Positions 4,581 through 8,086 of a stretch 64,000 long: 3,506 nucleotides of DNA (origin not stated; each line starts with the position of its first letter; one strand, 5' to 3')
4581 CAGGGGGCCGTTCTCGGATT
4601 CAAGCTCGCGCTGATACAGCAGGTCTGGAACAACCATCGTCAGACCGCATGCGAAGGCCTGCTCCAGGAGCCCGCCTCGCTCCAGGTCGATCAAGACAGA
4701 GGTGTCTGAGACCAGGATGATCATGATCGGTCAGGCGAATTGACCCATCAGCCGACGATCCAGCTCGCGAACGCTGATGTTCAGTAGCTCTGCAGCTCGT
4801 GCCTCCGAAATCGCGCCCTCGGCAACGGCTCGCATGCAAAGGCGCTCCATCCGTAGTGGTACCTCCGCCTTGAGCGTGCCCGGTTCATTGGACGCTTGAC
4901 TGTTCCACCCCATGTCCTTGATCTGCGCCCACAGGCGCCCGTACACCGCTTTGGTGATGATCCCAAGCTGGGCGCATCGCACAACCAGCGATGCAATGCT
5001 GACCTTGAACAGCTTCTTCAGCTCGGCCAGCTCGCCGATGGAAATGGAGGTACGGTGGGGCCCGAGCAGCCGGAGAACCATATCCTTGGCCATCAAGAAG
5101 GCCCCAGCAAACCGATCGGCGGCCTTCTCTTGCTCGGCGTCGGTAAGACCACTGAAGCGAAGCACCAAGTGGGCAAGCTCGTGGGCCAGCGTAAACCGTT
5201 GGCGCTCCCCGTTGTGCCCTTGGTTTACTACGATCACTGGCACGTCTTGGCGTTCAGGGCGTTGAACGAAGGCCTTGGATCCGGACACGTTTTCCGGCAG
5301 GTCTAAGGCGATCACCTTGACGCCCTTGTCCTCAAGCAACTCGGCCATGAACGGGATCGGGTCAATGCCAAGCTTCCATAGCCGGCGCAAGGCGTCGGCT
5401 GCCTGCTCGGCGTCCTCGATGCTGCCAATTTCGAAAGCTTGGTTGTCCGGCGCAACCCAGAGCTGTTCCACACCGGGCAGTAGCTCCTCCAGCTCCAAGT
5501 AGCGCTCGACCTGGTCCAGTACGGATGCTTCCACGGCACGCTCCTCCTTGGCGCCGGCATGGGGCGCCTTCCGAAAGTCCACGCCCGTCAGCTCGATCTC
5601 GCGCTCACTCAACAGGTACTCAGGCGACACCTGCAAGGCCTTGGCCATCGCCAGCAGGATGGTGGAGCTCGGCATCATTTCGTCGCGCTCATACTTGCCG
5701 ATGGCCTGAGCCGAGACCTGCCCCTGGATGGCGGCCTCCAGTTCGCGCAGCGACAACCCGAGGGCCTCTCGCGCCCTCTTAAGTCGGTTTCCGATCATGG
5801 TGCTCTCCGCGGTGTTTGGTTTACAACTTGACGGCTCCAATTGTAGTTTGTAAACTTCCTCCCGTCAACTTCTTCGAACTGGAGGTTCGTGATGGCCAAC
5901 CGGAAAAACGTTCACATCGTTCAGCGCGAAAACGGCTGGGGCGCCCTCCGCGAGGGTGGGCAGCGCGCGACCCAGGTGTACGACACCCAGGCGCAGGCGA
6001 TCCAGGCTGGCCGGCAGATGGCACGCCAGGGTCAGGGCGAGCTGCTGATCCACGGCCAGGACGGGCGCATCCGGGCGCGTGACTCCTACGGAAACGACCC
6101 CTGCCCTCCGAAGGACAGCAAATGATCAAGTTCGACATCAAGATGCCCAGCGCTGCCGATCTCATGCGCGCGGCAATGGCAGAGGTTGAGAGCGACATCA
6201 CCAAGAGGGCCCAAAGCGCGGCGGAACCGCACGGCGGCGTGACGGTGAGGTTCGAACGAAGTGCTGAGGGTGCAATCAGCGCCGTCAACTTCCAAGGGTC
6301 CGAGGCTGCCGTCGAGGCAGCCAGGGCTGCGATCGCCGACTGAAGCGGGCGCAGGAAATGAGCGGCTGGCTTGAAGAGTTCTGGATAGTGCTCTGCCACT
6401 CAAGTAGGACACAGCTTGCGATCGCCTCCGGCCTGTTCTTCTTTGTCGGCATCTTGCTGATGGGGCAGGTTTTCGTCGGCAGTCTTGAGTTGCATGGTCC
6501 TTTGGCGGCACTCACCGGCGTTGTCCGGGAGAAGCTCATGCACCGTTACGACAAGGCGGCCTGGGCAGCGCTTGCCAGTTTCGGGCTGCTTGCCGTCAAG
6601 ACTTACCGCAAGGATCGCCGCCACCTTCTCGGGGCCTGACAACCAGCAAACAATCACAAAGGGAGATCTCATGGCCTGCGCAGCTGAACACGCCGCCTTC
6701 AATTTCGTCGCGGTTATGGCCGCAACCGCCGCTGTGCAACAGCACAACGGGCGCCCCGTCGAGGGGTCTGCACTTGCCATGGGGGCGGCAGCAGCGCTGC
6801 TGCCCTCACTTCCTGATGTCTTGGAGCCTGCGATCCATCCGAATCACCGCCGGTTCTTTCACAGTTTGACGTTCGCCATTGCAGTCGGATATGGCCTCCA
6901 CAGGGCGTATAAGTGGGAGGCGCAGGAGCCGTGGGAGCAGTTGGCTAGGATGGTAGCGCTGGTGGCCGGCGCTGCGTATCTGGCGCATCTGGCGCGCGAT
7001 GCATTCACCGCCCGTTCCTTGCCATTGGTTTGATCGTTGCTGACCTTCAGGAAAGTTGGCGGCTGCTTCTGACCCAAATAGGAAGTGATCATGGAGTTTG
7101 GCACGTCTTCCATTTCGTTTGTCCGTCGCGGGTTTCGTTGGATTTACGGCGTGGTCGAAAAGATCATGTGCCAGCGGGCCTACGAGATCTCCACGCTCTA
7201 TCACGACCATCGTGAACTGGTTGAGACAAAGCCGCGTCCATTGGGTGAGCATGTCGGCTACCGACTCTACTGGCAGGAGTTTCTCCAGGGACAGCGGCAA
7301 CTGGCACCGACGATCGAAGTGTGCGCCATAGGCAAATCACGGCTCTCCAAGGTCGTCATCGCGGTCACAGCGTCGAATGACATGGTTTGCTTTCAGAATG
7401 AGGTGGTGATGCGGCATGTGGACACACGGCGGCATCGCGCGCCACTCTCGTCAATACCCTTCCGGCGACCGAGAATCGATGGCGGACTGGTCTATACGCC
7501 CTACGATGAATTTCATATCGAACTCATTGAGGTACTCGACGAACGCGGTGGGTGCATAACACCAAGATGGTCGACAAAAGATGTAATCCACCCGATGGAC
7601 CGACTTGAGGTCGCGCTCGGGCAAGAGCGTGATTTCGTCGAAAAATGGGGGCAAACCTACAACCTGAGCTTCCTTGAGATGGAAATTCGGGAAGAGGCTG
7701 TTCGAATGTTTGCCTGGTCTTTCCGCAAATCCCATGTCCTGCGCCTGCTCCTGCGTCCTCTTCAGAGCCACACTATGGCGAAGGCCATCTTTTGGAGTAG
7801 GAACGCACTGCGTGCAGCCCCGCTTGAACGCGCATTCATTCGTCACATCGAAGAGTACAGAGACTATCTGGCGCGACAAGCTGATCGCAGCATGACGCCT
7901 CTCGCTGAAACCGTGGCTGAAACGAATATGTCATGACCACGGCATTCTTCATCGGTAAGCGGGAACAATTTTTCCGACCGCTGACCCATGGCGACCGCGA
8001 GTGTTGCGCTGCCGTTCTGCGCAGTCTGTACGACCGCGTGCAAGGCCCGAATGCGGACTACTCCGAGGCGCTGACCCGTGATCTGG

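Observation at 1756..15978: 14.2-kb Tn7-like element at the glmS attachment site with intact ends but no transposition genes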

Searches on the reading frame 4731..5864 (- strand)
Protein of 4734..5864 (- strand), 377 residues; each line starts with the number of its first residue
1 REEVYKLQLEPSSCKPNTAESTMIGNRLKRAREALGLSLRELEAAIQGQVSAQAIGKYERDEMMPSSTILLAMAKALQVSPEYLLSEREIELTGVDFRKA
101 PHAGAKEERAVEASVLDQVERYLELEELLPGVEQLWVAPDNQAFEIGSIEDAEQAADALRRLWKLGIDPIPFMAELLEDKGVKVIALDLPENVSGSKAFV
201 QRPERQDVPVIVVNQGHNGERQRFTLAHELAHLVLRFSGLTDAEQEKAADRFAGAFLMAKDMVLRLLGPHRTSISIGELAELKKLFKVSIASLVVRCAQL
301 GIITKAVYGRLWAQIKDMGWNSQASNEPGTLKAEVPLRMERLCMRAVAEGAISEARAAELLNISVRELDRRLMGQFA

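Call 4: search_protein_families(library=pfam, proteins=[window:4731-5840:-], max_evalue=0.01)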
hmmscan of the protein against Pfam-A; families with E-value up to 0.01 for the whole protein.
window:4731-5840:- (369 aa): 5 families
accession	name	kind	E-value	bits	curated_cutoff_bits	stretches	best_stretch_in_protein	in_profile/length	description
PF06114.19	Peptidase_M78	-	9.6e-20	71.1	22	1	170-289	2-122/123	IrrE N-terminal-like domain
PF01381.28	HTH_3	-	7.5e-14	51.9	23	1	20-76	1-55/55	Helix-turn-helix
PF13560.12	HTH_31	-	5.4e-08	33.5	27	1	17-74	3-59/64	Helix-turn-helix domain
PF12844.13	HTH_19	-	7.4e-07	29.4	30.2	1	17-78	1-60/64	Helix-turn-helix domain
PF20573.4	DUF6782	-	0.0033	17.2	27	1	177-250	57-126/241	Putative metallopeptidase family (DUF6782)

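Call 34: search_protein_families(library=padloc, proteins=[window:4734-5864:-], max_evalue=0.001)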
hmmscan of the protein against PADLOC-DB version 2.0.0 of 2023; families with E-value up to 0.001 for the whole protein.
window:4734-5864:- (377 aa): 18 families
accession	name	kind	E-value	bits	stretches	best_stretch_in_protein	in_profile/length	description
PDLC03949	RmrA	-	2.6e-53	179.2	1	26-375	5-336/363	-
PDLC03947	RmrA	-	1.3e-43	147.3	1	18-338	6-327/383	-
PDLC03944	RmrA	-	4.2e-41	139.3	1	21-323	4-306/384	-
PDLC03952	RmrA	-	2.2e-40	136.7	1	11-369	10-372/395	-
PDLC03954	RmrA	-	2.5e-40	136.6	1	22-323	9-313/380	-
PDLC03951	RmrA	-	4.8e-40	135.7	1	24-369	9-353/400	-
PDLC03946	RmrA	-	9.2e-38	127.9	1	26-373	5-336/357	-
PDLC03948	RmrA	-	3.9e-37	126.1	1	23-365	8-353/397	-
PDLC03953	RmrA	-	6.8e-37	125.6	1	22-361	4-339/373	-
PDLC03943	RmrA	-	1.2e-35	121.3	1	24-368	3-339/370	-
PDLC03955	RmrA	-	1e-32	111.8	1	25-338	22-324/371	-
PDLC03945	RmrA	-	5.7e-30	102.8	1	24-323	3-316/394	-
PDLC03950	RmrA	-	4e-29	99.8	1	26-369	5-344/369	-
PDLC03956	RmrA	-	3.2e-27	93.6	1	22-324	7-310/399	-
PDLC04141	capP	-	1.3e-17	62.1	1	153-301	6-154/242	capP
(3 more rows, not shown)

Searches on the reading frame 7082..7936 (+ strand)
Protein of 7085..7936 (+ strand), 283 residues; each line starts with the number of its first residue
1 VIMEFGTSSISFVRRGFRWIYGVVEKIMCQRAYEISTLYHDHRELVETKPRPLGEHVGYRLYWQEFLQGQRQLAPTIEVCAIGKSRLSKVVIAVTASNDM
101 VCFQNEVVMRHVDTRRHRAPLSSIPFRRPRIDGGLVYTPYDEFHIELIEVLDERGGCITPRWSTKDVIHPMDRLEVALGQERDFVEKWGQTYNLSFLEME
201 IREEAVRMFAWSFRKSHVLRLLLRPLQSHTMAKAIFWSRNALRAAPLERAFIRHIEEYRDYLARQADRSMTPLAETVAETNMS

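Call 4: search_protein_families(library=pfam, proteins=[window:7085-7936:+], max_evalue=0.01)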
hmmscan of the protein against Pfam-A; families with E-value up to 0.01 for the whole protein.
window:7085-7936:+ (283 aa): 0 families

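Call 34: search_protein_families(library=padloc, proteins=[window:7082-7933:+], max_evalue=0.001)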
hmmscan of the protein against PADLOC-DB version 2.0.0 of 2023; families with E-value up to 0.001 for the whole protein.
window:7082-7933:+ (284 aa): 0 families

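Call 76: search_protein_families(library=ncbifam, proteins=[window:7091-7936:+], max_evalue=0.01)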
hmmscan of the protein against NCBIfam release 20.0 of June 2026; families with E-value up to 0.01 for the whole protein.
window:7091-7936:+ (281 aa): 0 families

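Call 84: search_protein_families(library=padloc, proteins=[window:7091-7936:+], max_evalue=0.0001)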
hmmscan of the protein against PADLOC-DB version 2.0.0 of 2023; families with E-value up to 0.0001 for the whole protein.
window:7091-7936:+ (281 aa): 0 families
